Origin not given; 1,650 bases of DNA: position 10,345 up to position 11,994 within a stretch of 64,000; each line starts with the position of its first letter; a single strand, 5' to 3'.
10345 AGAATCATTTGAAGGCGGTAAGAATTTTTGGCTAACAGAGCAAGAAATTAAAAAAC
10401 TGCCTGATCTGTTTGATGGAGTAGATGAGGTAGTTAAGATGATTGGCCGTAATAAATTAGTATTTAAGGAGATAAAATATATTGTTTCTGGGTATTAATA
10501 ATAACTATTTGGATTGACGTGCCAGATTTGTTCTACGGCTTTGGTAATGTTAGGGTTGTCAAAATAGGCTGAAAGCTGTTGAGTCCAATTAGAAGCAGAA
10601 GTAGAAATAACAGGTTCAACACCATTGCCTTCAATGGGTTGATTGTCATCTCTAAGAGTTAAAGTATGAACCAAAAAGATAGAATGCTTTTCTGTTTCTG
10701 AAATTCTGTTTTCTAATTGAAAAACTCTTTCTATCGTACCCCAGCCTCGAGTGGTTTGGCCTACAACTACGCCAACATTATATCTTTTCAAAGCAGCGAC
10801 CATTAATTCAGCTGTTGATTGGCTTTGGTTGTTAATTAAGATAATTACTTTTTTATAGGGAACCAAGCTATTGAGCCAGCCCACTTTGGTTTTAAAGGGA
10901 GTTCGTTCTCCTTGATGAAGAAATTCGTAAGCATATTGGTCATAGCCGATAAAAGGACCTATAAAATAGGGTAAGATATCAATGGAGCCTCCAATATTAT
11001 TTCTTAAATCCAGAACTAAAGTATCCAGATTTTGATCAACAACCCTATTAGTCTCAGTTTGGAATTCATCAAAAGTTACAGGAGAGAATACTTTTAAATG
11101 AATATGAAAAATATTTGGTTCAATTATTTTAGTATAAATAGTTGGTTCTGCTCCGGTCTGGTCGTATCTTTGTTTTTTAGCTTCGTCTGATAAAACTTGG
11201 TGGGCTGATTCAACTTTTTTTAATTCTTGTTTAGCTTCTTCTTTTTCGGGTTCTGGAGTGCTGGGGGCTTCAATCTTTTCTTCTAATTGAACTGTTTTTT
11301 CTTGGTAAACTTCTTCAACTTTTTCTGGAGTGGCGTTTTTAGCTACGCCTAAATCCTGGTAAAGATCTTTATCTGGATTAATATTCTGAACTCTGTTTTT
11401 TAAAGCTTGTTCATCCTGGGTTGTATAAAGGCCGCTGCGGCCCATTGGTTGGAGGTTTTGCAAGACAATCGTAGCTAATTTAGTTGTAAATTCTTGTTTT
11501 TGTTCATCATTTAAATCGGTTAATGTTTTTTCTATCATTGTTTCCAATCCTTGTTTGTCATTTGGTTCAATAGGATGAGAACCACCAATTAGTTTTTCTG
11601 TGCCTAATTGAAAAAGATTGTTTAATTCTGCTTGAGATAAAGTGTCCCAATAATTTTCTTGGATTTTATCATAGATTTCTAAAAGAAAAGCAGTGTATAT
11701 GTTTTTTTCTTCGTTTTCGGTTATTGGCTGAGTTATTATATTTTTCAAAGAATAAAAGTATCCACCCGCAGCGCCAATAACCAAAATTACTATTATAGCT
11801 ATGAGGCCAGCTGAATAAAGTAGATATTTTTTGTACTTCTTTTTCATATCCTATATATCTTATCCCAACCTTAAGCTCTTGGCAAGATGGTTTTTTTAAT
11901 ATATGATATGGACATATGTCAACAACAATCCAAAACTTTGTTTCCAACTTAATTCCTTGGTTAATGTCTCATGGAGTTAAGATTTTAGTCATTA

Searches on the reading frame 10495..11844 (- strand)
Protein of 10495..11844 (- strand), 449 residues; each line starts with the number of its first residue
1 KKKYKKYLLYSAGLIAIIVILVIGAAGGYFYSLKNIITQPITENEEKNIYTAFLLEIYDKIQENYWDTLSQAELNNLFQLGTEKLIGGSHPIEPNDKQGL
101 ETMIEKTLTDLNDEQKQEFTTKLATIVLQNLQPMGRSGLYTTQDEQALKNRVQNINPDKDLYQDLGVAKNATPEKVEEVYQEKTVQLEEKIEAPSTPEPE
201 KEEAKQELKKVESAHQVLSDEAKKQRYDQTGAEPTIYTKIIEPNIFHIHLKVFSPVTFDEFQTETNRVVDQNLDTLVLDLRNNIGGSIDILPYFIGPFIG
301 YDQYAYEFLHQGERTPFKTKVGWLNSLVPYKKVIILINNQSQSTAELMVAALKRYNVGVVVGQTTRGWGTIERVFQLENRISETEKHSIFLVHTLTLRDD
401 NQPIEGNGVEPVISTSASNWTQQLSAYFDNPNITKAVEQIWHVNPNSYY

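Call 51: search_protein_families(library=pfam, proteins=[window:10495-11844:-], max_evalue=0.00001)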
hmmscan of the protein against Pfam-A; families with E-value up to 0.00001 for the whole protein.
window:10495-11844:- (449 aa): 2 families
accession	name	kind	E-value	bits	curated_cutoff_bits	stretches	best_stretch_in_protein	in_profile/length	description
PF03572.23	Peptidase_S41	-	6.4e-22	78.3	24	1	247-413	4-163/165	Peptidase family S41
PF00226.36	DnaJ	-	1.1e-07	32.2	27.8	1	160-228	1-63/63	DnaJ domain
